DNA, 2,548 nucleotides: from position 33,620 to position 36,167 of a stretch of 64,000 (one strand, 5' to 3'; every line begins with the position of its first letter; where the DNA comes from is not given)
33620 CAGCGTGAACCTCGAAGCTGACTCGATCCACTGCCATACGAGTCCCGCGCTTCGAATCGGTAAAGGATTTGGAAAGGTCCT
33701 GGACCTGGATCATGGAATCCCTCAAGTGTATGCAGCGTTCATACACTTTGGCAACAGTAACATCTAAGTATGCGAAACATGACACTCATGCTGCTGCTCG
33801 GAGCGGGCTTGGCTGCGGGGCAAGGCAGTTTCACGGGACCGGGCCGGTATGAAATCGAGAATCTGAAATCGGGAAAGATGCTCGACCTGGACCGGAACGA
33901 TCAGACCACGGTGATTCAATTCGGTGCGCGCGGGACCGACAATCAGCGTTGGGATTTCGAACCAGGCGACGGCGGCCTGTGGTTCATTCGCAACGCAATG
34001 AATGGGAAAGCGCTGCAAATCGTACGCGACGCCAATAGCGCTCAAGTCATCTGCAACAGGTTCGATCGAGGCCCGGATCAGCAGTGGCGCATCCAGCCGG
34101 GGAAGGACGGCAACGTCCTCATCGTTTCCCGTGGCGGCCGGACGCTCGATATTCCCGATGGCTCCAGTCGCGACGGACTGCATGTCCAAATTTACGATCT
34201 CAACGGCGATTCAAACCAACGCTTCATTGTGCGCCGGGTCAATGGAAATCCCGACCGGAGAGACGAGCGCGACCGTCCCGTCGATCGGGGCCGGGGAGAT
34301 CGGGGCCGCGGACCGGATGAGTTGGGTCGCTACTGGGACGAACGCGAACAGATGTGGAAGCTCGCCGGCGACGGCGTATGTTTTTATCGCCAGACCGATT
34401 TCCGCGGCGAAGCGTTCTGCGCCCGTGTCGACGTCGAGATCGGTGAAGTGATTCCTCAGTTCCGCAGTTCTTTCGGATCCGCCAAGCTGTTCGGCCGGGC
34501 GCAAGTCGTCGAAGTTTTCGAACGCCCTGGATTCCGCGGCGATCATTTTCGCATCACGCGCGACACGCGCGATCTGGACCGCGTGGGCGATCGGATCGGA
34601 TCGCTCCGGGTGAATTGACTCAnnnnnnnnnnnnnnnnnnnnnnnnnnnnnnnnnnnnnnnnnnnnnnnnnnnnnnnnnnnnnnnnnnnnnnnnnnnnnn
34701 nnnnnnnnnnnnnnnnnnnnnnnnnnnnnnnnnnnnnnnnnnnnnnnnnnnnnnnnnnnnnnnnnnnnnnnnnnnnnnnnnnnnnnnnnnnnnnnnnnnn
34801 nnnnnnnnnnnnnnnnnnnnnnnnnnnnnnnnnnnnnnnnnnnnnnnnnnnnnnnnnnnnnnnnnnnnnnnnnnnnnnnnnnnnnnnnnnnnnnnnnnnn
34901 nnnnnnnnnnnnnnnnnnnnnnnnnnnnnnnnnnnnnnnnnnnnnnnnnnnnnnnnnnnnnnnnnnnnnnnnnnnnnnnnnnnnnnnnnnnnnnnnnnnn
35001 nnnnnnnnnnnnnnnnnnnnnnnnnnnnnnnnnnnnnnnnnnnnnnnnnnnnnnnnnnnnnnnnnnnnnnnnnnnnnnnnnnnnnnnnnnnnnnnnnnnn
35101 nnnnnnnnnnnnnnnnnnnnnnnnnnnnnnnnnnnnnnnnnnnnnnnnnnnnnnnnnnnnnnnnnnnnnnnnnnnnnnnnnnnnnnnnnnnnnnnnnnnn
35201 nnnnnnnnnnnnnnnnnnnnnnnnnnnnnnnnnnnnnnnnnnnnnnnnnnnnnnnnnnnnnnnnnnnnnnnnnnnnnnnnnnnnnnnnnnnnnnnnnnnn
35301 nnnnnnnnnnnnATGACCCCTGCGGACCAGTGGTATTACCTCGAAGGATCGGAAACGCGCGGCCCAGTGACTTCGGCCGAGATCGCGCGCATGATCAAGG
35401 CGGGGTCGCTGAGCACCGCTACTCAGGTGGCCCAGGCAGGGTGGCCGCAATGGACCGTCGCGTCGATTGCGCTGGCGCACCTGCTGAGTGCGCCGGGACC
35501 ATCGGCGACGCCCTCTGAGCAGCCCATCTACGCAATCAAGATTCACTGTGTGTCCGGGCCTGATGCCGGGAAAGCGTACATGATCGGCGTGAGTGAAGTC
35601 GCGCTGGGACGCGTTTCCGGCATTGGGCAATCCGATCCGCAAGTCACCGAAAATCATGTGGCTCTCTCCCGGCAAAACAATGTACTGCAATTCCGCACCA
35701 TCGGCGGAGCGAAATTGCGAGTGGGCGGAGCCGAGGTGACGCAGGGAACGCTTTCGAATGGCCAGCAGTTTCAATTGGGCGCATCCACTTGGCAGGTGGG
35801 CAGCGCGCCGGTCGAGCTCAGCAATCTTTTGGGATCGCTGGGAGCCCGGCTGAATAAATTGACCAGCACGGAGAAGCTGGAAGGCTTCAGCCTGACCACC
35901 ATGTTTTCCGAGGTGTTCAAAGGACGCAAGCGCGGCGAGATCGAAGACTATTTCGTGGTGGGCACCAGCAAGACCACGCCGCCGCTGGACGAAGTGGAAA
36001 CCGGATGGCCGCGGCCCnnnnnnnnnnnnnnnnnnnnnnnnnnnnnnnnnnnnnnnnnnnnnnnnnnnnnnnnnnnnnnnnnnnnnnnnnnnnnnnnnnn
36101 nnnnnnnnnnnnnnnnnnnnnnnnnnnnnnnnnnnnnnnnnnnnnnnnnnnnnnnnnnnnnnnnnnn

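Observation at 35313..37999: GYF-like + FHA-like reader domains fused to a PrsW-type intramembrane protease and coupled to a double GNAT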

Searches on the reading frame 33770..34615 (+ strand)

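Call 3: search_protein_families(library=pfam, proteins=[window:33770-34615:+], max_evalue=0.1)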
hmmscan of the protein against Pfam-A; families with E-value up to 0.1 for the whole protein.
window:33770-34615:+ (282 aa): 4 families
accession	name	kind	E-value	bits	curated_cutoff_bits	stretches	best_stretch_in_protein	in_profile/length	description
PF14200.12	RicinB_lectin_2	-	1.1e-31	109.7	25.6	3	57-142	1-89/89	Ricin-type beta-trefoil lectin domain-like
PF00652.28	Ricin_B_lectin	-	1.9e-11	44.6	29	1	27-152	3-126/126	Ricin-type beta-trefoil lectin domain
PF00030.24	Crystall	-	0.00013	22.5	25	1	247-281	2-38/82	Beta/Gamma crystallin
PF03995.18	Inhibitor_I36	-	0.078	13.4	21.1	0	203-258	13-65/69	Peptidase inhibitor family I36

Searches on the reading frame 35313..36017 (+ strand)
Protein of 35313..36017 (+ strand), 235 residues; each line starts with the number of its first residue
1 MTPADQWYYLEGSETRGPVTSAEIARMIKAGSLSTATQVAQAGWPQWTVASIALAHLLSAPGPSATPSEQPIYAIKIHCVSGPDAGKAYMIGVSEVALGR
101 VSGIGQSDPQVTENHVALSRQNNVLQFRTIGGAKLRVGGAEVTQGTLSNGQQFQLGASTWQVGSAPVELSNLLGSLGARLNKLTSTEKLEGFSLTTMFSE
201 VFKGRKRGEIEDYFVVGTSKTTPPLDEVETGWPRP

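Call 54: search_protein_representatives(protein=window:35313-36017:+)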
Query: 235 residues. Proteins with E-value up to 0.001 (for the whole library): 488; up to 1e-10: 117; up to 1e-30: 15. The best 150 are listed.
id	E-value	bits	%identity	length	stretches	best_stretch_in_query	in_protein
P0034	7.4e-113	392.2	76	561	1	2-235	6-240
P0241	1.8e-111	387.6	77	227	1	1-228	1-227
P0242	7.2e-96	336.6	70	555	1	4-235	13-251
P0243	3.2e-80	285.4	77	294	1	1-175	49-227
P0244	2.3e-72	259.7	68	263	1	66-235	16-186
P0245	1.5e-59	217.8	49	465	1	5-235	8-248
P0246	4.1e-51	190.2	46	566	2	40-235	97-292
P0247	1.4e-50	188.5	48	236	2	64-207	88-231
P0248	7.8e-50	186.1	69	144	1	109-235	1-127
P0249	4.1e-48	180.4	53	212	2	62-168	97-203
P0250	9.7e-46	172.7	51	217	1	64-235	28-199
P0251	7.2e-43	163.3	48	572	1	60-235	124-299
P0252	7.6e-41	156.7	47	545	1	59-235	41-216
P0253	3.1e-35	138.3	83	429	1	155-235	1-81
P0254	8.5e-34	133.6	88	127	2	180-232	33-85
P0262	5.6e-25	104.7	38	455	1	63-235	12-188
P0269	3.4e-22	95.6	31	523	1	7-235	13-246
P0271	3.4e-21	92.4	31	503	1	14-235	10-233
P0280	3.7e-18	82.4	36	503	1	71-235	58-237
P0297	4.9e-16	75.5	34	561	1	73-235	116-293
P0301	1.2e-15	74.2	28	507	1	9-235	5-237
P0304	6.2e-15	71.9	30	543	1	41-235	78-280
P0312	6.0e-14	68.7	36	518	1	59-235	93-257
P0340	6.8e-12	61.9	30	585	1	63-235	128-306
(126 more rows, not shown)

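Call 56: list_cluster_members(proteins=[P0269, P0271, P0297, P0301, P0304, P0340, P0246, P0262, P0280, P0312])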
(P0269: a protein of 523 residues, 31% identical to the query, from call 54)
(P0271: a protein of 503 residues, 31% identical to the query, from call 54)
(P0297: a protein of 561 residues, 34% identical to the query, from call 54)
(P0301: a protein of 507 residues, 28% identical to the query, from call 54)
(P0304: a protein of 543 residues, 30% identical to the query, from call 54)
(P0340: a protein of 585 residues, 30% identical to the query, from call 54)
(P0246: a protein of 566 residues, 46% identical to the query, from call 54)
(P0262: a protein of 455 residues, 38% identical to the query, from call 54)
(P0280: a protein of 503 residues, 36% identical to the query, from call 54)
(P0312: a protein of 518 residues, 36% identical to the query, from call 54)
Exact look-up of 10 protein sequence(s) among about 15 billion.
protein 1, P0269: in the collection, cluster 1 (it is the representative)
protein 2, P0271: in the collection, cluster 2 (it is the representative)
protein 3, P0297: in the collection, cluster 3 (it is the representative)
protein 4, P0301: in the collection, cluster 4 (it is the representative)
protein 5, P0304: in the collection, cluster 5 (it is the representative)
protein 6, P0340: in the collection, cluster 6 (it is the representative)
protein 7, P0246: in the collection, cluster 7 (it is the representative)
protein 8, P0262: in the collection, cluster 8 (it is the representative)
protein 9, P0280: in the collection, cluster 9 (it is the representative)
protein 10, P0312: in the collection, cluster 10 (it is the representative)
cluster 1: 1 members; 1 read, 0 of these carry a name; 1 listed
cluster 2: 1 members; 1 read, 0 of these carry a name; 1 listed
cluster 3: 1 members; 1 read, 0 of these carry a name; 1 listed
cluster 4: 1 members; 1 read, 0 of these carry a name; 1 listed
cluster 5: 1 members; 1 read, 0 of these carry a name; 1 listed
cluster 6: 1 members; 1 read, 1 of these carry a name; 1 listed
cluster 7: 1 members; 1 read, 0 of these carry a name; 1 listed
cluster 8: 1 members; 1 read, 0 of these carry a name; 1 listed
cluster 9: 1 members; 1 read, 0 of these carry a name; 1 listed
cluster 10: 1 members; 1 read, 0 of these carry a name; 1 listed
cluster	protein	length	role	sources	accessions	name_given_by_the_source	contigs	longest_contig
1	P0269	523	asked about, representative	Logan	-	-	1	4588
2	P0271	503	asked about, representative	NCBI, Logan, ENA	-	-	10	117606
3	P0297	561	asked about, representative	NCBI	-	-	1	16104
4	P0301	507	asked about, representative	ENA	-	-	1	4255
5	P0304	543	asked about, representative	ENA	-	-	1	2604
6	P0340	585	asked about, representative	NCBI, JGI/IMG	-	RsiW-degrading membrane proteinase PrsW (M82 family)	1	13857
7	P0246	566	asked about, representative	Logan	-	-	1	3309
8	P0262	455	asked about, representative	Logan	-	-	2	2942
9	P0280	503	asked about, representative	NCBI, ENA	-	-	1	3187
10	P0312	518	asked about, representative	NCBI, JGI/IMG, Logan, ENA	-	-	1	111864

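Call 58: find_related_loci(query=A7, collection=genome_contigs, flank=4000)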
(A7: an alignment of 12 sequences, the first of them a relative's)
Query A7 (503 aa) in genome_contigs; peptide patterns used: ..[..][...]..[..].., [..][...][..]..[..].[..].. (x = any residue, [..] = any of these).
600 stretches matched a pattern (row limit reached: there are more); 567 encode a relative of the query (tblastn E <= 1e-3); the best 80 are kept; 80 distinct loci.
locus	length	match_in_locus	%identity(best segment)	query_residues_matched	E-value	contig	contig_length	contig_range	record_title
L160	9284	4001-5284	45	57-487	7e-120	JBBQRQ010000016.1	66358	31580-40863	MAG: Verrucomicrobiota bacterium isolate Co_metawrap_1697 Cmw_1697_k141_3458782_length_66358_cov_23.9986, whole genome s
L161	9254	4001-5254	45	71-488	2e-113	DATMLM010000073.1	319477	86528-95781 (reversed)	MAG TPA_asm: Gemmatimonadaceae bacterium isolate SMAG_U12797 k141_2332404, whole genome shotgun sequence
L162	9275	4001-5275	44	60-486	5e-113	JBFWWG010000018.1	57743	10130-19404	MAG: Nitrospiraceae bacterium isolate CA_2019_TPBS_111 NODE_3635_length_57743_cov_10.502013_TPBS, whole genome shotgun s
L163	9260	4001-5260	44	69-490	7e-112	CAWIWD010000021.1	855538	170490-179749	MAG: uncultured Nitrospiraceae bacterium isolate MFD04935.bin.2.74 genome assembly, contig: contig_4571, whole genome sh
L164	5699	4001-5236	43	71-487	6e-112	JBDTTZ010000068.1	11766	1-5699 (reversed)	MAG: Gemmatimonadota bacterium isolate cluster3_bin.32 NODE_23784_length_11766_cov_10.833234, whole genome shotgun seque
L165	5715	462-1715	43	71-488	2e-109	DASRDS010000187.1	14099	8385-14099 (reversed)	MAG TPA_asm: Gemmatimonadaceae bacterium isolate SMAG_U9986 k141_1380061, whole genome shotgun sequence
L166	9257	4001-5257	43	70-491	1e-106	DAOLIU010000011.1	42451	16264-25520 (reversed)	MAG TPA_asm: Nitrospira sp. isolate AMR_MDS_0292 NODE_70_length_42451_cov_6.232734, whole genome shotgun sequence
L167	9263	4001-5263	42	69-492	5e-106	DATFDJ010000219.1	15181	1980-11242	MAG TPA_asm: Nitrospira sp. isolate SMAG_U8577 k141_1428370, whole genome shotgun sequence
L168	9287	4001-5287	41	64-494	1e-104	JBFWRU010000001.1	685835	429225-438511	MAG: Nitrospirales bacterium isolate CA_2019_TPBF_213 NODE_74_length_685835_cov_156.822996_TPBF, whole genome shotgun se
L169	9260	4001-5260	42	69-491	8e-105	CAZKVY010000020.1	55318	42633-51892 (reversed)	MAG TPA_asm: uncultured Nitrospira sp. isolate SRP302895_co1_303 genome assembly, contig: NODE_1014_length_55318_cov_40.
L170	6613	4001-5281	42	66-489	1e-101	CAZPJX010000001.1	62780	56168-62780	MAG TPA_asm: uncultured Gemmatimonas sp. isolate binchicken_co235_112 genome assembly, contig: NODE_1124_length_62780_co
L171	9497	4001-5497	38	4-495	3e-101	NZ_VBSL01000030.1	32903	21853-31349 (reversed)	Larkinella sp. C7 Scaffold30, whole genome shotgun sequence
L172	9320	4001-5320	42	64-493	1e-100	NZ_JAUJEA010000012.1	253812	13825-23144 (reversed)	Splendidivirga corallicola strain BMA10 NAEMHLCP_12, whole genome shotgun sequence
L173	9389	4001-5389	40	22-486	1e-100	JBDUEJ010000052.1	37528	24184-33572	MAG: bacterium isolate cluster4_bin.92 NODE_1252_length_37528_cov_33.903450, whole genome shotgun sequence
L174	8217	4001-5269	41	69-492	4e-100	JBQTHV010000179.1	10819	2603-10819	MAG: Gemmatimonadales bacterium isolate SAR210 c_000000212473, whole genome shotgun sequence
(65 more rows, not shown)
